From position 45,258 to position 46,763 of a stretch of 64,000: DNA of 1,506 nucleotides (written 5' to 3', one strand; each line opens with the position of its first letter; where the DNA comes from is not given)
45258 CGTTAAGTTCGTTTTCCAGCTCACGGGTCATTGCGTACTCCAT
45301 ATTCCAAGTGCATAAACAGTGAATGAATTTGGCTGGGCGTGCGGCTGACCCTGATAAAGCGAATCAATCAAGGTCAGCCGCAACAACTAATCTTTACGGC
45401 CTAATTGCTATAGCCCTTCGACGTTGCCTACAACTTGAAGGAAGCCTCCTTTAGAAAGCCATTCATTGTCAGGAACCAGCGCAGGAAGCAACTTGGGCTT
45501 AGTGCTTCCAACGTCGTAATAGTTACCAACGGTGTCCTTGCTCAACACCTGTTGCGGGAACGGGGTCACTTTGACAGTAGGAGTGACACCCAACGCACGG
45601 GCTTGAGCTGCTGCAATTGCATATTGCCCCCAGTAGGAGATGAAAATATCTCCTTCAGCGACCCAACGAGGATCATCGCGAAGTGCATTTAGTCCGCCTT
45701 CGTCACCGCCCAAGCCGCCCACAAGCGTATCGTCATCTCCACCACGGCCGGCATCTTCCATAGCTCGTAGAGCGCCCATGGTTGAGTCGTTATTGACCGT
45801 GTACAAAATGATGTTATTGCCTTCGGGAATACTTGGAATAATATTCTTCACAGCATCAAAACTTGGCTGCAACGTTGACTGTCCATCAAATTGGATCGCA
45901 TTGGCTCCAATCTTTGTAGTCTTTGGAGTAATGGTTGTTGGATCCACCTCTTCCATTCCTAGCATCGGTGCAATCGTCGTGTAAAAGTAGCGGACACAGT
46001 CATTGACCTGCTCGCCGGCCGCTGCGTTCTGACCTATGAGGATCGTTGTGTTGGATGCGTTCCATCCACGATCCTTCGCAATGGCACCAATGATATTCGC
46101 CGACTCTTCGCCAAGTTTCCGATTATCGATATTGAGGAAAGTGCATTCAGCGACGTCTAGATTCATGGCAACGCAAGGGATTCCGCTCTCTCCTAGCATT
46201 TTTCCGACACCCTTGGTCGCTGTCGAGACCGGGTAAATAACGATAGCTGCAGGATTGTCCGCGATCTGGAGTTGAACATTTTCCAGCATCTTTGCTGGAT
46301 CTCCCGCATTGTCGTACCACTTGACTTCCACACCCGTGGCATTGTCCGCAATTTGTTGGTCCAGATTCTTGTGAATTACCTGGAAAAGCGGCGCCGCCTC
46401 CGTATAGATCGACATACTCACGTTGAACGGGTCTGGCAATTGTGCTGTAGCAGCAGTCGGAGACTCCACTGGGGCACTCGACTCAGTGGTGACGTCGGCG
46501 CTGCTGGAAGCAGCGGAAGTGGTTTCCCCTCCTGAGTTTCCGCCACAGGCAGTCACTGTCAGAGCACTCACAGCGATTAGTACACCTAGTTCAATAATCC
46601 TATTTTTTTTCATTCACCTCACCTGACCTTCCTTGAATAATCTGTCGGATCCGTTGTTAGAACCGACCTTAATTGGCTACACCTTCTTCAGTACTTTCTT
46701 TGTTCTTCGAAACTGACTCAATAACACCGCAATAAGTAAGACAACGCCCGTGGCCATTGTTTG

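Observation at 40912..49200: Candidate new pathway: sugar-type ABC importer fused to beta-lactamase-fold hydrolase, D-aminoacylase, GNAT and NSAR-type racemase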

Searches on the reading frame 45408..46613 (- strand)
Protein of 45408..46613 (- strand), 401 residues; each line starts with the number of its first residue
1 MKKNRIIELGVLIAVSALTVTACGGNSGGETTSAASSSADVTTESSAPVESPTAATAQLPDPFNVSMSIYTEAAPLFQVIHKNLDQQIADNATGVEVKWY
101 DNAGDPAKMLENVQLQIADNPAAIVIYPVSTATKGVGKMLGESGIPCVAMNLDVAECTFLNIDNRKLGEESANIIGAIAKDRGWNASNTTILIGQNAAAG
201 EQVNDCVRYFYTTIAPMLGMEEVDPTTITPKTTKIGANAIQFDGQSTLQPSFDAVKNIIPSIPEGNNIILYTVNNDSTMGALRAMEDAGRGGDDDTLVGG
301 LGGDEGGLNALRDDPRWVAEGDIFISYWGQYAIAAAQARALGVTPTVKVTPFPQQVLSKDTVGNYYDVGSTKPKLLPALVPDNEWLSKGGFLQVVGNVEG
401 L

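Call 4: search_protein_families(library=pfam, proteins=[window:45408-46613:-])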
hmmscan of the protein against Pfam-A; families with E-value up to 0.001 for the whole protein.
window:45408-46613:- (401 aa): 2 families
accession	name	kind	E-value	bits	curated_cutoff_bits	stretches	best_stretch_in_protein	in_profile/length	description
PF13407.12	Peripla_BP_4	-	7.8e-14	52.3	35.1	1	70-339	6-248/258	Periplasmic binding protein domain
PF13458.12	Peripla_BP_6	-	5.7e-05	23.4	31.7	1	95-328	43-249/343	Periplasmic binding protein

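Call 5: search_protein_families(library=ncbifam, proteins=[window:45408-46613:-])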
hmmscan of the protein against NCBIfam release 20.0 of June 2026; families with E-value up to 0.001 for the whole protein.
window:45408-46613:- (401 aa): 1 family
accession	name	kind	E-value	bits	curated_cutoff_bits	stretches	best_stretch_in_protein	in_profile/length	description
NF007936.0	PRK10653.1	equivalog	7.7e-06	25.4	337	0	64-153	28-116/295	ribose ABC transporter substrate-binding protein RbsB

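Call 25: search_solved_structures(query=window:45408-46613:-, max_evalue=0.01)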
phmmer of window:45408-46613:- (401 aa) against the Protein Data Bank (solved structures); distinct sequences matched with E-value up to 0.01: 1.
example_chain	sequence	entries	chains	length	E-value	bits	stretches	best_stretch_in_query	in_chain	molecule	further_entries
4kzk_A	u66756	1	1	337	0.0025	20.2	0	155-311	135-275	L-arabinose ABC transporter, periplasmic L-arabinose-binding protein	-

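Call 52: find_homologous_proteins(query=window:45408-46613:-)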
Query window:45408-46613:- (401 aa): 118 proteins with E <= 0.001 among 8000 candidates.
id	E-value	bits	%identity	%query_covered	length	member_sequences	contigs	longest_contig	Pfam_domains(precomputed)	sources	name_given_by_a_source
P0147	2.3e-253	858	96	100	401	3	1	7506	PF13407.13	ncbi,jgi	jgi:ribose transport system substrate-binding protein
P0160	5.0e-205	699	79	100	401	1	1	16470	PF13407.13,PF13458.13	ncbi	-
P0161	1.2e-203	695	77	100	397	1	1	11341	PF13407.13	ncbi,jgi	jgi:ribose transport system substrate-binding protein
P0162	1.7e-200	684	85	86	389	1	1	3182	PF13407.13,PF13458.13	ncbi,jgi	jgi:ribose transport system substrate-binding protein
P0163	1.5e-199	681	77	100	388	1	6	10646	PF13407.13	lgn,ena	-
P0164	4.7e-199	679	77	100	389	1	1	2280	PF13407.13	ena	-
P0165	1.1e-195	668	75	100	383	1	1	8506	PF13407.13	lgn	-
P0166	2.4e-195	667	76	100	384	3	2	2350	PF13407.13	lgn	-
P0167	1.0e-193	662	75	100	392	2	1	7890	PF13407.13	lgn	-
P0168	1.4e-179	615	78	85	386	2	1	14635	PF13407.13,PF13458.13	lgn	-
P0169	2.2e-171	588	69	100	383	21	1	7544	PF13407.13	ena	-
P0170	3.7e-164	565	72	85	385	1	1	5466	PF13407.13,PF13458.13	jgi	jgi:ribose transport system substrate-binding protein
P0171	2.1e-161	556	71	85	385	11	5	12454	PF13407.13,PF13458.13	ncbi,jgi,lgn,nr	ncbi:MAG: periplasmic binding protein/LacI transcriptional regulator [Marmoricola sp.]|jgi:ribose tr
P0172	3.9e-159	548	64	97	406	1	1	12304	PF13407.13,PF13458.13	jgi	jgi:ribose transport system substrate-binding protein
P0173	7.8e-159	547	64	99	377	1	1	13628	PF13407.13,PF13458.13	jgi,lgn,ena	-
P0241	2.0e-138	480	63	85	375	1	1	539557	PF13407.13,PF13458.13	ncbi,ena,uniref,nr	ncbi:sugar ABC transporter substrate-binding protein [Herbiconiux daphne]|uniref:Substrate-binding d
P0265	2.6e-99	351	49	85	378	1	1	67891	PF13407.13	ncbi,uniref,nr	ncbi:substrate-binding domain-containing protein [Actinokineospora sp. NBRC 105648]|uniref:sugar ABC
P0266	5.9e-88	314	42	100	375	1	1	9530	PF13407.13,PF13458.13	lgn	-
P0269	4.1e-75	271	44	78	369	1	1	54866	PF00532.28,PF13407.13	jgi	-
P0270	1.0e-74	270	38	100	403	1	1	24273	PF13407.13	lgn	-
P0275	7.8e-53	198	36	79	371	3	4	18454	PF13407.13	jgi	jgi:ribose transport system substrate-binding protein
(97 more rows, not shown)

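Call 53: find_encoding_contigs(protein=P0265, flank=9000, max_places=1)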
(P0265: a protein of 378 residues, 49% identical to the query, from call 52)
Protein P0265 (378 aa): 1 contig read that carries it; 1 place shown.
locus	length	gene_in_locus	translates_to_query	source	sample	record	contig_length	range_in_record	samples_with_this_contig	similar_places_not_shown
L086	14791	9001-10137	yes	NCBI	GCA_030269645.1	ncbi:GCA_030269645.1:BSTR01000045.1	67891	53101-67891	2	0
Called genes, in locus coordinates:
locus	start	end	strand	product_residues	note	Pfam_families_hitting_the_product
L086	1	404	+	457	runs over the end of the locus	PF00672:HAMP, PF00512:HisKA, PF13581:HATPase_c_2 (weak), PF02518:HATPase_c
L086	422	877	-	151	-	-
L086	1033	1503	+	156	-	PF00072:Response_reg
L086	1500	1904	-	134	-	PF03779:SPW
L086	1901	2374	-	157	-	-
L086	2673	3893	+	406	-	PF00999:Na_H_Exchanger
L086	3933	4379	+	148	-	PF00571:CBS (weak)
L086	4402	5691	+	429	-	PF00939:Na_sulph_symp, PF02040:ArsB, PF03600:CitMHS, PF06450:NhaB, PF00939:Na_sulph_symp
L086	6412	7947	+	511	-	PF00005:ABC_tran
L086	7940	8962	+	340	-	PF02653:BPD_transp_2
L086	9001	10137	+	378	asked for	PF13407:Peripla_BP_4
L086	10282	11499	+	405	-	PF01546:Peptidase_M20, PF07687:M20_dimer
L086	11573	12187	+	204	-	PF01381:HTH_3, PF12844:HTH_19 (weak), PF13560:HTH_31, PF07883:Cupin_2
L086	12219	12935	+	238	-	PF06267:DUF1028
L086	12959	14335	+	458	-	PF03315:SDH_beta, PF03313:SDH_alpha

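Call 54: find_encoding_contigs(protein=P0269, flank=9000, max_places=1)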
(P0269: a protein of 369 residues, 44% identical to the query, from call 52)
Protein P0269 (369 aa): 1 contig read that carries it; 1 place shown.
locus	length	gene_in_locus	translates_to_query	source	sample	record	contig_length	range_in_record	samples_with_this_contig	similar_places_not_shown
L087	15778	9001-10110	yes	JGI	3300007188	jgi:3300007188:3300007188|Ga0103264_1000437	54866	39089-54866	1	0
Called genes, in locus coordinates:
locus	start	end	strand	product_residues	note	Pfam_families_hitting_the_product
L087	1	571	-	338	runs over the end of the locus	PF13531:SBP_bac_11, PF01547:SBP_bac_1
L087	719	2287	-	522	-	PF03741:TerC, PF00571:CBS (faint), PF03471:CorC_HlyC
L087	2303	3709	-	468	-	PF14821:Thr_synth_N, PF00291:PALP, PF24857:THR4_C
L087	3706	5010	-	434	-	PF03447:NAD_binding_3, PF00742:Homoserine_dh, PF01842:ACT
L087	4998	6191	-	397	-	PF00155:Aminotran_1_2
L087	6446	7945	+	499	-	PF00005:ABC_tran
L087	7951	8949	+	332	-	PF02653:BPD_transp_2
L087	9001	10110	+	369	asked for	PF00532:Peripla_BP_1 (faint), PF13407:Peripla_BP_4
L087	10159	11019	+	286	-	PF13354:Beta-lactamase2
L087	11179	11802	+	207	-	-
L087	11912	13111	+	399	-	PF00291:PALP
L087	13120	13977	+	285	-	PF00290:Trp_syntA, PF00977:His_biosynth (faint)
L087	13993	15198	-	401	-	-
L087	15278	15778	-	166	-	?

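Call 55: find_encoding_contigs(protein=P0241, flank=9000, max_places=1)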
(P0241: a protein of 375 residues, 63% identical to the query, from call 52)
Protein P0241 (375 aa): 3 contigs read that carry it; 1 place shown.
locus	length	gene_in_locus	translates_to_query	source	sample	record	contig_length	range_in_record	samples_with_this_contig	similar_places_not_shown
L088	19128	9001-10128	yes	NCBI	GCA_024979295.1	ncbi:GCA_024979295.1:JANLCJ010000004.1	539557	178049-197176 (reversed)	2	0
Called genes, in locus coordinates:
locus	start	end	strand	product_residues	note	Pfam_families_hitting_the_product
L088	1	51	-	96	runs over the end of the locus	PF10041:DUF2277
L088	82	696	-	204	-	PF00440:TetR_N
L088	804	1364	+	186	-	-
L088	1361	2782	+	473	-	PF01134:GIDA (faint), PF01266:DAO (faint), PF07992:Pyr_redox_2, PF13738:Pyr_redox_3, PF00070:Pyr_redox, PF02852:Pyr_redox_dim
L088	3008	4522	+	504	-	PF07690:MFS_1, PF00083:Sugar_tr, PF06609:TRI12 (weak), PF07690:MFS_1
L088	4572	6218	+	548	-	PF17853:GGDEF_2, PF13556:HTH_30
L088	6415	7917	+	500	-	PF00005:ABC_tran, PF13304:AAA_21 (faint), PF00005:ABC_tran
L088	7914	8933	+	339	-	PF02653:BPD_transp_2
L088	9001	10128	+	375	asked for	PF13407:Peripla_BP_4, PF13458:Peripla_BP_6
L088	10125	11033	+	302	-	PF13354:Beta-lactamase2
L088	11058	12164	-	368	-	PF02746:MR_MLE_N, PF13378:MR_MLE_C, PF26685:DUF8230_C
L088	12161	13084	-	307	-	-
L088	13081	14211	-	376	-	PF01546:Peptidase_M20, PF07687:M20_dimer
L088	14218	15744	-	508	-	PF01979:Amidohydro_1 (faint), PF07969:Amidohydro_3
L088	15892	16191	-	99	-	-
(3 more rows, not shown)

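Call 56: find_encoding_contigs(protein=P0270, flank=9000, max_places=1)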
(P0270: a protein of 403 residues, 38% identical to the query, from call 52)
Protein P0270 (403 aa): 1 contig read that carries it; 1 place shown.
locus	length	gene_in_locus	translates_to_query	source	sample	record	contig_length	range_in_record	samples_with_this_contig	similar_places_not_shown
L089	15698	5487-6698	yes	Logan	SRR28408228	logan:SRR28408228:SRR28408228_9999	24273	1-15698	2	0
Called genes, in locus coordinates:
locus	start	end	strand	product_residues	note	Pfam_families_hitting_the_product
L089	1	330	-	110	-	?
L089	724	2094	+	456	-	-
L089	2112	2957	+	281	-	PF13354:Beta-lactamase2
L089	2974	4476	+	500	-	PF00005:ABC_tran, PF13304:AAA_21 (faint), PF00005:ABC_tran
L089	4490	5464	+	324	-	PF02653:BPD_transp_2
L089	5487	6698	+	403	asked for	PF13407:Peripla_BP_4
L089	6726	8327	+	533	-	PF07969:Amidohydro_3, PF01979:Amidohydro_1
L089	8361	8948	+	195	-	PF13189:Cytidylate_kin2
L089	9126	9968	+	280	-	PF01063:Aminotran_4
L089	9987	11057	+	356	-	PF14336:GLUCM-like_C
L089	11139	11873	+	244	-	PF02682:CT_C_D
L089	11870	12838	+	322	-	PF02626:CT_A_B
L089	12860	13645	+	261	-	PF07286:D-Glu_cyclase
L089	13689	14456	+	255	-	PF03746:LamB_YcsF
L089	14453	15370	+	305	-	PF13536:EmrE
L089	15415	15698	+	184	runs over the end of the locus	PF07155:ECF-ribofla_trS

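Call 57: find_encoding_contigs(protein=P0275, flank=9000, max_places=1)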
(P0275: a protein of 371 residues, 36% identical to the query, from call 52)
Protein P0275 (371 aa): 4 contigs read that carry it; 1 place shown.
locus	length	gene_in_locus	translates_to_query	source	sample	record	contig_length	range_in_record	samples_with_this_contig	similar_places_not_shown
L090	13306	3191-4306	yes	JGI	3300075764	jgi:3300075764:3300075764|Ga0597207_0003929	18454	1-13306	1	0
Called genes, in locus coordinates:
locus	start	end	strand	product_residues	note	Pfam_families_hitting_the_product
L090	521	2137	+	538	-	PF00005:ABC_tran, PF13304:AAA_21 (faint), PF00005:ABC_tran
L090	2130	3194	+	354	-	PF02653:BPD_transp_2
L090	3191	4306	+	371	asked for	PF13407:Peripla_BP_4 (faint)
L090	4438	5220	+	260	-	PF01047:MarR (weak), PF09339:HTH_IclR, PF13412:HTH_24 (weak), PF25212:HVO_A0114 (weak), PF01614:IclR_C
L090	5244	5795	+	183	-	PF01613:Flavin_Reduct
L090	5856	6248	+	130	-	PF07883:Cupin_2, PF02311:AraC_binding (weak)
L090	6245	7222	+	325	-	PF00175:NAD_binding_1 (faint), PF00111:Fer2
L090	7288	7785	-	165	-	PF02566:OsmC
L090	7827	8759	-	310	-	PF01156:IU_nuc_hydro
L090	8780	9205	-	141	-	PF05025:RbsD_FucU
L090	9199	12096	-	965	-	PF25788:Ig_Rha78A_N, PF08531:Bac_rhamnosid_N, PF05592:Bac_rhamnosid, PF17389:Bac_rhamnosid6H, PF17390:Bac_rhamnosid_C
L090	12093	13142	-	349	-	PF00532:Peripla_BP_1 (weak), PF13407:Peripla_BP_4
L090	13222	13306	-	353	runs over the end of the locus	PF02653:BPD_transp_2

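Call 58: find_encoding_contigs(protein=P0266, flank=9000, max_places=1)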
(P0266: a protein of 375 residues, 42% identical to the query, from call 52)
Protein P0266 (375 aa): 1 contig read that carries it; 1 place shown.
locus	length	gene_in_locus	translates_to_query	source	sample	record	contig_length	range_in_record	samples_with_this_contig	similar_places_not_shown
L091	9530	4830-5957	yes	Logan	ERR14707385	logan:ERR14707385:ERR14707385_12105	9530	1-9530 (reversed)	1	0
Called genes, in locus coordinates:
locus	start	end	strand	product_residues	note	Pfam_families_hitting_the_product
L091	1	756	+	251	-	?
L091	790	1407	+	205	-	PF01381:HTH_3, PF12844:HTH_19, PF13560:HTH_31, PF07883:Cupin_2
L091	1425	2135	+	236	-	PF06267:DUF1028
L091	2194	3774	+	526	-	PF00005:ABC_tran, PF13304:AAA_21 (faint), PF00005:ABC_tran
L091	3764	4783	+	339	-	PF02653:BPD_transp_2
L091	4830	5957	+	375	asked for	PF13458:Peripla_BP_6 (weak), PF13407:Peripla_BP_4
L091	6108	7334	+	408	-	PF01546:Peptidase_M20, PF07687:M20_dimer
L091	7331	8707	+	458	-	PF03315:SDH_beta, PF03313:SDH_alpha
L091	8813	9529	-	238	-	?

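Call 73: find_encoding_contigs(protein=P0160, flank=10000, max_places=1)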
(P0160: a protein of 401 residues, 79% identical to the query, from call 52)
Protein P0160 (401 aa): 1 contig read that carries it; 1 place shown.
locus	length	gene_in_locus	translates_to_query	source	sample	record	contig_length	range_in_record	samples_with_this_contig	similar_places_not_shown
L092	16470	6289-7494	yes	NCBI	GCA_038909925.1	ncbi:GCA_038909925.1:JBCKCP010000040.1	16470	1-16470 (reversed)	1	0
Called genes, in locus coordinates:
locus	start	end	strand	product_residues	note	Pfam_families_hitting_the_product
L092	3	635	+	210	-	?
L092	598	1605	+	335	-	PF00795:CN_hydrolase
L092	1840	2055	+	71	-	-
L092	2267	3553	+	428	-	PF01168:Ala_racemase_N (weak), PF14031:D-ser_dehydrat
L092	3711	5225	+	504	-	PF00005:ABC_tran, PF13304:AAA_21 (faint), PF00005:ABC_tran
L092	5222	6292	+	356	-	PF02653:BPD_transp_2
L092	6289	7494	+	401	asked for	PF13407:Peripla_BP_4, PF13458:Peripla_BP_6 (weak)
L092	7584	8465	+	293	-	PF13354:Beta-lactamase2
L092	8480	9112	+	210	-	PF07969:Amidohydro_3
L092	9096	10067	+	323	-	PF07969:Amidohydro_3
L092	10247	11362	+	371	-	PF02746:MR_MLE_N (weak), PF26685:DUF8230_C, PF13378:MR_MLE_C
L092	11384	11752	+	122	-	-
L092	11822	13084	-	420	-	PF00772:DnaB (weak), PF20307:divDNAB (faint), PF03796:DnaB_C, PF06745:ATPase (weak), PF13481:AAA_25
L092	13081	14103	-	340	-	-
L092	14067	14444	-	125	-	-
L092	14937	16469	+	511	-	?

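Call 77: predict_structure(alignment_id=A2)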
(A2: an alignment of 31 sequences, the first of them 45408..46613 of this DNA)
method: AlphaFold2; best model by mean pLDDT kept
length: 401 residues; sequences in the alignment: 31
mean_pLDDT: 88.9   pTM: 0.81
mean pLDDT of the five models: 88.9, 88.5, 88.1, 87.3, 87.1
residues with pLDDT >= 90: 329; 70-90: 16; 50-70: 10; < 50: 46
segments of 3 or more residues with pLDDT < 50: 1-25, 32-36, 48-55
pLDDT, mean of each block of 10 residues (from residue 1): 41 38 41 48 48 63 97 92 97 97 96 98 96 90 98 95 97 99 98 94 93 98 95 95 97 98 97 97 98 97 95 98 97 98 95 98 95 95 97 97 94
secondary structure, 60 per line:
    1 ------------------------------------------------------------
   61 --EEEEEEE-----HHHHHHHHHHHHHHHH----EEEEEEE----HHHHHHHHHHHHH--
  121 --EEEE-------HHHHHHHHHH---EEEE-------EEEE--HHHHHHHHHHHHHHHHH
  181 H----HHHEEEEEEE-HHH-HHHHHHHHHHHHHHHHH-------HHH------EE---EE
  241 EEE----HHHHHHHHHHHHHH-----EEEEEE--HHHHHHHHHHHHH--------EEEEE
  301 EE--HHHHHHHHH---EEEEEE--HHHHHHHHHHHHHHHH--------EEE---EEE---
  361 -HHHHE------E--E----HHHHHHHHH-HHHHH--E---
elements in order: E63-69 H75-90 E95-101 H106-118 E123-126 H134-143 E147-150 E158-161 H164-181 E189-195 H201-217 E239-243 H248-261 E267-272 H275-287 E296-302 H305-313 E317-322 H325-340 E349-351 E355-357 H362-365 H381-389 H391-395
